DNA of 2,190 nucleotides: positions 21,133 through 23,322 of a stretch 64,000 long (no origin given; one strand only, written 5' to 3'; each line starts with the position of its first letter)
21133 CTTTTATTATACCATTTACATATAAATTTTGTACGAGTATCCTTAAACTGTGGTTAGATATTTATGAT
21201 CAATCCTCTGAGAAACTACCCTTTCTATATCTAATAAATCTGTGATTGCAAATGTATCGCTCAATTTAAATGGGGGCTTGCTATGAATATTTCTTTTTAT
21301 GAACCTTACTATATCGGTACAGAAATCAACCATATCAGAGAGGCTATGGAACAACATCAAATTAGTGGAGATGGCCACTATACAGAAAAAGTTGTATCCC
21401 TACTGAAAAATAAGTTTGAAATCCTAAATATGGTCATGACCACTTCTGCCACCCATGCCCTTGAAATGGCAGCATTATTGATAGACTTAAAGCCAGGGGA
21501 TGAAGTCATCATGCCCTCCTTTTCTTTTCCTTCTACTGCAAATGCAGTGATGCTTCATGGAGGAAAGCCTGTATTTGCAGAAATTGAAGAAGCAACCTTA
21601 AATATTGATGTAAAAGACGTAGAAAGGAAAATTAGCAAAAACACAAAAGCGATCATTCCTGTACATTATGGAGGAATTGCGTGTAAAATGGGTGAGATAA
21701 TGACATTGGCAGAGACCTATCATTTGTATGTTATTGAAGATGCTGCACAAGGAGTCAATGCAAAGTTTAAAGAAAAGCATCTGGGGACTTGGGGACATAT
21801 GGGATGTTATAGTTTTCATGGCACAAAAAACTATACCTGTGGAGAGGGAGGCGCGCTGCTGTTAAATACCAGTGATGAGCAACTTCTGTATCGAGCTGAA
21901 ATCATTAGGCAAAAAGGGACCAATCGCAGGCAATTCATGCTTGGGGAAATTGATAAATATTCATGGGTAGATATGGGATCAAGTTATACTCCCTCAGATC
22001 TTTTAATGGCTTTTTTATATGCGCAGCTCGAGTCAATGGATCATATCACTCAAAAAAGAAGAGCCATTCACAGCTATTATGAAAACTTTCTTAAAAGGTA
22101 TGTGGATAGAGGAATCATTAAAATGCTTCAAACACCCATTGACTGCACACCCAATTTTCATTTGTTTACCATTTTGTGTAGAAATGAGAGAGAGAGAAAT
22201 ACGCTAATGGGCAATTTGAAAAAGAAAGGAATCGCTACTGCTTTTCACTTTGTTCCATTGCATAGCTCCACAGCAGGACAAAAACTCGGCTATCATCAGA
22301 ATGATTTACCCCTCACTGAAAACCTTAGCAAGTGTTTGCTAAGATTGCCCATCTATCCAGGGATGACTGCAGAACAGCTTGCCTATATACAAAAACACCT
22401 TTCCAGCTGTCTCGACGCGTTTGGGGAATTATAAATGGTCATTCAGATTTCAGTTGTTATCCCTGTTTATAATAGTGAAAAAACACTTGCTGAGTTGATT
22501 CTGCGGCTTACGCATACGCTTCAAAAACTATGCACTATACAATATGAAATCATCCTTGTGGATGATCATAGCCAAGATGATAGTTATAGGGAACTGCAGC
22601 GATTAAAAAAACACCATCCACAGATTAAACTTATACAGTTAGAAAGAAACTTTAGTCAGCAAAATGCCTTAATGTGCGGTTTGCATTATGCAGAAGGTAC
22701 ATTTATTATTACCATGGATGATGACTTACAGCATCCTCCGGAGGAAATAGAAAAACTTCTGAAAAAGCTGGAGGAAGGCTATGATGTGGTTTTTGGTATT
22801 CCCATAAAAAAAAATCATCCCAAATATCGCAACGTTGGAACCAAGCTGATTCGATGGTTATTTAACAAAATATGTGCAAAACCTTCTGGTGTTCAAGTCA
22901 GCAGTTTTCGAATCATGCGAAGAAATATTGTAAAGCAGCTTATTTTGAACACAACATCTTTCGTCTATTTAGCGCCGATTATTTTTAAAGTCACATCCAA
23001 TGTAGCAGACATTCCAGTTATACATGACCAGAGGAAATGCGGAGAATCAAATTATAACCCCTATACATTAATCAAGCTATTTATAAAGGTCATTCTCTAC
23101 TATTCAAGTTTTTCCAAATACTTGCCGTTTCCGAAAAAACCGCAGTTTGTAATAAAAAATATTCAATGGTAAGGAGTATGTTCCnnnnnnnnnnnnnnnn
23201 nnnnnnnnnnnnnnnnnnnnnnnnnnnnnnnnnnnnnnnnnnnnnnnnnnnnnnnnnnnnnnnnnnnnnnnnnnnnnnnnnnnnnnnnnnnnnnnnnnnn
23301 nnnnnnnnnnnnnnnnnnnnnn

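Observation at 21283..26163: Four-gene aminosugar surface-modification cluster: WecE-like transaminase + GT2 + ATP-grasp ligase + PMT/ArnT-type GT-C transferase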

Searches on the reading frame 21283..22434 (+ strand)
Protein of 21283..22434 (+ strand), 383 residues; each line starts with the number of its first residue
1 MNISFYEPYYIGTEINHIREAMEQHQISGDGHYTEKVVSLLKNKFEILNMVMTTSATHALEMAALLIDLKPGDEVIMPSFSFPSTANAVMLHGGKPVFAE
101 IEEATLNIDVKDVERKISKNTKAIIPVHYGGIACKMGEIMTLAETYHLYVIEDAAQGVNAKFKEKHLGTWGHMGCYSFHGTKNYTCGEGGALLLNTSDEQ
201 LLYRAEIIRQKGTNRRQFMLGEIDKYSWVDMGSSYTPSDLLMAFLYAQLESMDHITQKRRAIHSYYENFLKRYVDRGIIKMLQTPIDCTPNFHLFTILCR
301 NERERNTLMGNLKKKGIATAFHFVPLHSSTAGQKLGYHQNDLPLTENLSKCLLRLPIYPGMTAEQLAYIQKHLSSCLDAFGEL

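Call 3: search_protein_families(library=pfam, proteins=[window:21283-22434:+])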
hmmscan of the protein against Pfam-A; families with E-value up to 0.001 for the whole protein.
window:21283-22434:+ (383 aa): 3 families
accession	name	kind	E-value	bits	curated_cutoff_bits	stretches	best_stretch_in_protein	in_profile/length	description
PF01041.23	DegT_DnrJ_EryC1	-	1e-86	291.8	19.8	1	13-372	6-358/360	DegT/DnrJ/EryC1/StrS aminotransferase family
PF00155.27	Aminotran_1_2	-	7.1e-09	35.7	19.7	1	37-125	51-151/361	Aminotransferase class I and II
PF00266.25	Aminotran_5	-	2.4e-05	23.9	21.5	1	33-159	47-181/371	Aminotransferase class-V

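Call 7: search_protein_families(library=ncbifam, proteins=[window:21283-22434:+], max_evalue=0.001)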
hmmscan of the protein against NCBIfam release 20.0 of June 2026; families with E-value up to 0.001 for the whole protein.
window:21283-22434:+ (383 aa): 27 families (the best 25 are shown)
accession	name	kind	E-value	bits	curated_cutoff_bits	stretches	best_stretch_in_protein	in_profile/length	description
NF008687.0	PRK11706.1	equivalog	1.2e-152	508.1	375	1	3-376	2-373/375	dTDP-4-amino-4,6-dideoxygalactose transaminase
TIGR02379.1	ECA_wecE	subfamily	3.3e-135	450.7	434.85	1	3-374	2-372/376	dTDP-4-amino-4,6-dideoxy-D-glucose transaminase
TIGR03588.1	PseC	equivalog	1e-63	215.6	423.5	1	14-376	13-379/380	UDP-4-amino-4,6-dideoxy-N-acetyl-beta-L-altrosamine transaminase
TIGR04181.1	NHT_00031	hypoth_equivalog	3.4e-59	200.5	420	1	4-356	2-357/359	LegC family aminotransferase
NF008658.2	PRK11658.1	equivalog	1e-56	192.2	631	1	13-375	15-375/379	UDP-4-amino-4-deoxy-L-arabinose aminotransferase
NF011936.0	PRK15407.1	equivalog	1.5e-42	145.8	423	1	67-377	108-436/440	lipopolysaccharide biosynthesis protein RfbH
TIGR04427.1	PLP_DesI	equivalog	1.3e-34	119.9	650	1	19-367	39-373/390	dTDP-4-dehydro-6-deoxyglucose aminotransferase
NF006230.0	PRK08363.1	equivalog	8.1e-12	44.6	534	1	49-166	95-217/398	alanine aminotransferase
NF004975.0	PRK06348.1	equivalog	1.6e-09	37.2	549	1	32-153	70-201/384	pyridoxal phosphate-dependent aminotransferase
NF005816.0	PRK07682.1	equivalog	5.6e-09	35.1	620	1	42-153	80-202/390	aminotransferase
NF005817.0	PRK07683.1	equivalog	8.9e-09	34.5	575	1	49-153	91-200/387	aminotransferase A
NF005305.0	PRK06836.1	equivalog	2.4e-08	33.6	376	1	41-125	92-175/396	pyridoxal phosphate-dependent aminotransferase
NF041364.1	GntC_guanitoxin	equivalog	3.2e-08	32.9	415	1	25-153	34-173/356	guanitoxin biosynthesis PLP-dependent (S)-gamma-hydroxy-L-arginine cyclodehydratase GntC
NF006569.0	PRK09082.1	subfamily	1.5e-07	30.9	420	1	49-125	93-168/386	methionine aminotransferase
NF004621.0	PRK05957.1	equivalog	4.8e-07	28.9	498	1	35-154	72-200/389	pyridoxal phosphate-dependent aminotransferase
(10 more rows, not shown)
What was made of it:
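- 21283..22434 (+): WecE-type PLP sugar aminotransferase (383 aa), probably dTDP-4-amino-4,6-dideoxygalactose (Fuc4N) transaminase. TIGR02379 at 450.7, cut-off 434.85 (call 7).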

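Call 27: search_solved_structures(query=window:21283-22434:+, max_evalue=1e-20)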
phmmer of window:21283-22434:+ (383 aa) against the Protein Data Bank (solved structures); distinct sequences matched with E-value up to 1e-20: 47.
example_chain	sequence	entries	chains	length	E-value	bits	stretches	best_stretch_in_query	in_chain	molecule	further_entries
6blg_A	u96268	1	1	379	5.1e-104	351.5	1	3-363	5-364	dTDP-4-amino-4,6-dideoxygalactose transaminase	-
4piw_A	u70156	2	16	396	7e-103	347.8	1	3-362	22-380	TDP-4-keto-6-deoxy-D-glucose transaminase family protein | dTDP-4-amino-4,6-dideoxygalactose transaminase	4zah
7b0d_A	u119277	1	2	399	8e-48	166.6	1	54-377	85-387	Glutamine--scyllo-inositol transaminase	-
7b0m_AAA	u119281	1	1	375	1.8e-42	149.1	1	14-374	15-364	Sugar aminotransferase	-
4lc3_A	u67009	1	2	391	4.6e-41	144.4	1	54-370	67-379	Putative UDP-4-amino-4-deoxy-l-arabinose--oxoglutarate aminotransferase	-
1mdo_A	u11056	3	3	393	1.2e-40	143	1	51-365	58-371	ArnB aminotransferase | UDP-4-amino-4-deoxy-L-arabinose--oxoglutarate aminotransferase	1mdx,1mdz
4oca_A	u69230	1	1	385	8.2e-40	140.3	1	51-365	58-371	UDP-4-amino-4-deoxy-L-arabinose--oxoglutarate aminotransferase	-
3uwc_A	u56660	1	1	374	2.9e-39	138.5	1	53-373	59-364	Nucleotide-sugar aminotransferase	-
8sng_A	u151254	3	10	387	4.2e-39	138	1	50-367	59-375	UDP-4-amino-4-deoxy-L-arabinose--oxoglutarate aminotransferase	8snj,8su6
7kz3_A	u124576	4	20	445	1.8e-38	135.9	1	18-371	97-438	Aminotransferase class I/II-fold pyridoxal phosphate-dependent enzyme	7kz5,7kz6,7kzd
3bn1_A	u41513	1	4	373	5.4e-38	134.3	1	3-366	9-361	Perosamine synthetase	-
3dr7_A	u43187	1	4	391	6.4e-38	134.1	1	3-366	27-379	Putative perosamine synthetase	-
3dr4_A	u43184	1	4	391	4.4e-37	131.3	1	3-366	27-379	Putative perosamine synthetase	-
3frk_A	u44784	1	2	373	6.2e-37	130.8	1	59-371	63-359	QdtB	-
7n63_A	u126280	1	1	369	9.9e-36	126.9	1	54-377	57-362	Putative aminotransferase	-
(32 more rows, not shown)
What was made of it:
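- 21283..22434 (+): PDB WecE 4piw and 6blg at about 350 bits (call 27).
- On WecE family (dTDP-4-amino-4,6-dideoxygalactose transaminase): About 350 bits to the WecE structures 4piw and 6blg (call 27).
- The transaminase matches WecE above the equivalog cut-off (call 7) and E. coli WecE structures (call 27).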

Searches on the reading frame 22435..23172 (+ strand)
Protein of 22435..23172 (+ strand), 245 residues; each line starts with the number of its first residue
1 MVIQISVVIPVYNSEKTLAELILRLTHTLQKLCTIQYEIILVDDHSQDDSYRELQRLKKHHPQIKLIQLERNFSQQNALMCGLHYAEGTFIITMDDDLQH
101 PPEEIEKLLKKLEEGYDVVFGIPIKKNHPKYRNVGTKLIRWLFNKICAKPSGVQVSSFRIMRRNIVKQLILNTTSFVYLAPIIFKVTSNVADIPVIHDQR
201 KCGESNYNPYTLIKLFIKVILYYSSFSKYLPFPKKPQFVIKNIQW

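Call 3: search_protein_families(library=pfam, proteins=[window:22435-23172:+])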
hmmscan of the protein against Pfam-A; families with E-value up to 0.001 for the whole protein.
window:22435-23172:+ (245 aa): 3 families
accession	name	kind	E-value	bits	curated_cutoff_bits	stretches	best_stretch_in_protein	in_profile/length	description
PF00535.33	Glycos_transf_2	-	3.7e-34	118.5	23.3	1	6-169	1-167/168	Glycosyl transferase family 2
PF10111.15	Glyco_tranf_2_2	-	7.9e-10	39.1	27.3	1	6-112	1-111/276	Glycosyltransferase like family 2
PF13641.12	Glyco_tranf_2_3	-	0.00015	22.3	27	1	5-183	3-163/230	Glycosyltransferase like family 2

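Call 7: search_protein_families(library=ncbifam, proteins=[window:22435-23172:+], max_evalue=0.001)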
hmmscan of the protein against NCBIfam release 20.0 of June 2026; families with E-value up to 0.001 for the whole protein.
window:22435-23172:+ (245 aa): 21 families
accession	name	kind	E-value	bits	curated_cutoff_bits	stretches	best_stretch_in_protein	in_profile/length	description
NF007986.1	PRK10714.1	equivalog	2.9e-42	144.8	529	1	3-220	6-223/316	undecaprenyl-phosphate 4-deoxy-4-formamido-L-arabinose transferase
NF047588.1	GlcsyltransPgfSStrep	equivalog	6.8e-33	114.2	500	1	4-215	2-213/308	glycosyltransferase PgfS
TIGR03111.1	glyc2_xrt_Gpos1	hypoth_equivalog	1.7e-15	56.8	363.95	1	4-118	50-162/439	TIGR03111 family XrtG-associated glycosyltransferase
TIGR03937.1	PgaC_IcaA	equivalog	9.1e-15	54.5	422.3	1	4-114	46-152/407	poly-beta-1,6-N-acetyl-D-glucosamine synthase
NF041875.1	EPS_EpsD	equivalog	1.6e-14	54.1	370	1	5-120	1-112/325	exopolysaccharide biosynthesis glycosyltransferase EpsD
NF050050.1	ProtGlycPglI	equivalog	1.4e-13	50.9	500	1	4-124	3-120/306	GalNAc(5)-diNAcBac-PP-undecaprenol beta-1,3-glucosyltransferase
NF047683.1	TeichurnBiosyTuaG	equivalog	1.4e-12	47.8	400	1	4-113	7-112/252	teichuronic acid biosynthesis protein TuaG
NF007482.0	PRK10073.1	equivalog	2.1e-12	46.7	423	1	4-110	7-108/334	glycosyltransferase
NF053739.1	GlytfEpsEBac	equivalog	1.9e-11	43.4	450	1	4-119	2-116/265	glycosyltransferase EpsE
TIGR04182.1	glyco_TIGR04182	equivalog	2.3e-11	43.7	325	1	5-210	2-204/293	S-layer glycoprotein N-glycosyltransferase AglJ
NF038302.1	EPS_HpsE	equivalog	4.8e-10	38.9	300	1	3-98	1-97/307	hormogonium polysaccharide biosynthesis glycosyltransferase HpsE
TIGR04283.1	glyco_like_mftF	equivalog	1.7e-09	37.6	182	1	5-134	1-121/221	TIGR04283 family arsenosugar biosynthesis glycosyltransferase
TIGR03965.1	mycofact_glyco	equivalog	3.2e-09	36.2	280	1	4-113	75-180/467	mycofactocin biosynthesis glycosyltransferase MftF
NF010496.0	PRK13915.1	equivalog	1.2e-07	31.1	262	1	4-111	32-141/307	glucosyl-3-phosphoglycerate synthase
NF058614.1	PPMAGASynPpgS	equivalog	1.8e-07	30.8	370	1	6-131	3-121/226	polyprenyl-phospho-N-acetylgalactosaminyl synthase PpgS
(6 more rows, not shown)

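Call 25: search_solved_structures(query=window:22435-23172:+, max_evalue=0.001)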
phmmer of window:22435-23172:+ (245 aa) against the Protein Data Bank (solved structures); distinct sequences matched with E-value up to 0.001: 20.
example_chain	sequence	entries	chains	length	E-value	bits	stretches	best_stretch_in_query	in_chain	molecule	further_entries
9hwj_A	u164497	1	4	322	1.5e-36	129.4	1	3-220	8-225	Undecaprenyl-phosphate 4-deoxy-4-formamido-L-arabinose transferase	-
9bhc_C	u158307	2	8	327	2.9e-33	118.6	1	4-220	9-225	Undecaprenyl-phosphate 4-deoxy-4-formamido-L-arabinose transferase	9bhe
8vxh_A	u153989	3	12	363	3.9e-33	118.2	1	4-220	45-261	Undecaprenyl-phosphate 4-deoxy-4-formamido-L-arabinose transferase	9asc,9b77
5ekp_C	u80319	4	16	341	2.1e-26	96.2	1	2-169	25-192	Uncharacterized glycosyltransferase sll0501 | Glycosyltransferase sll0501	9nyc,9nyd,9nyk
5eke_A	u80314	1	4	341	2.2e-26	96.2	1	2-168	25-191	Uncharacterized glycosyltransferase sll0501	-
9nye_A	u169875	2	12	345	2.2e-26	96.1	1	2-168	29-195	Glycosyltransferase sll0501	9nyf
5mlz_A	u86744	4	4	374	1.7e-24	90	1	3-214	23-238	Dolichol monophosphate mannose synthase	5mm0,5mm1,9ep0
2z87_A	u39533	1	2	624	2.1e-10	43.8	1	4-116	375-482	Chondroitin synthase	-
2z86_A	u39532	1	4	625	2.1e-10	43.8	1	4-116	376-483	Chondroitin synthase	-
8bz8_A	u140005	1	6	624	1.4e-08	37.9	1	3-127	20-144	Glycosyltransferase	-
8bz4_A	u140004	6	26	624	1.4e-08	37.9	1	3-127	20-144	Glycosyltransferase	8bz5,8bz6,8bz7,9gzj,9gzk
5tze_C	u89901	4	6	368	4.5e-08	36.2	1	4-119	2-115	Glycosyl transferase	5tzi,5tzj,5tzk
5tz8_A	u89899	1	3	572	8.7e-08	35.2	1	4-118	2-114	Glycosyl transferase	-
6h1j_A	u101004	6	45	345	5.3e-07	32.7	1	4-110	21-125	Probable ss-1,3-N-acetylglucosaminyltransferase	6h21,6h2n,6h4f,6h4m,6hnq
8viw_A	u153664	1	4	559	2.5e-06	30.5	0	32-109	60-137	Heparosan synthase B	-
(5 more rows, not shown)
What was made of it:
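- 22435..23172 (+): Short (245 aa) GT2 of the polyprenyl-phosphate glycosyltransferase class (ArnC/GtrB/DPMS-like), without C-terminal transmembrane helices. Best solved relatives are ArnC 9hwj (129 bits), GtrB and DPMS (call 25).
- On Polyprenyl-phosphate glycosyltransferases of GT2 (ArnC/GtrB/DPMS class): The top seven distinct PDB sequences matched are ArnC, GtrB and DPMS (call 25).
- The GT2's closest solved relatives are exclusively polyprenyl-phosphate transferases (call 25).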
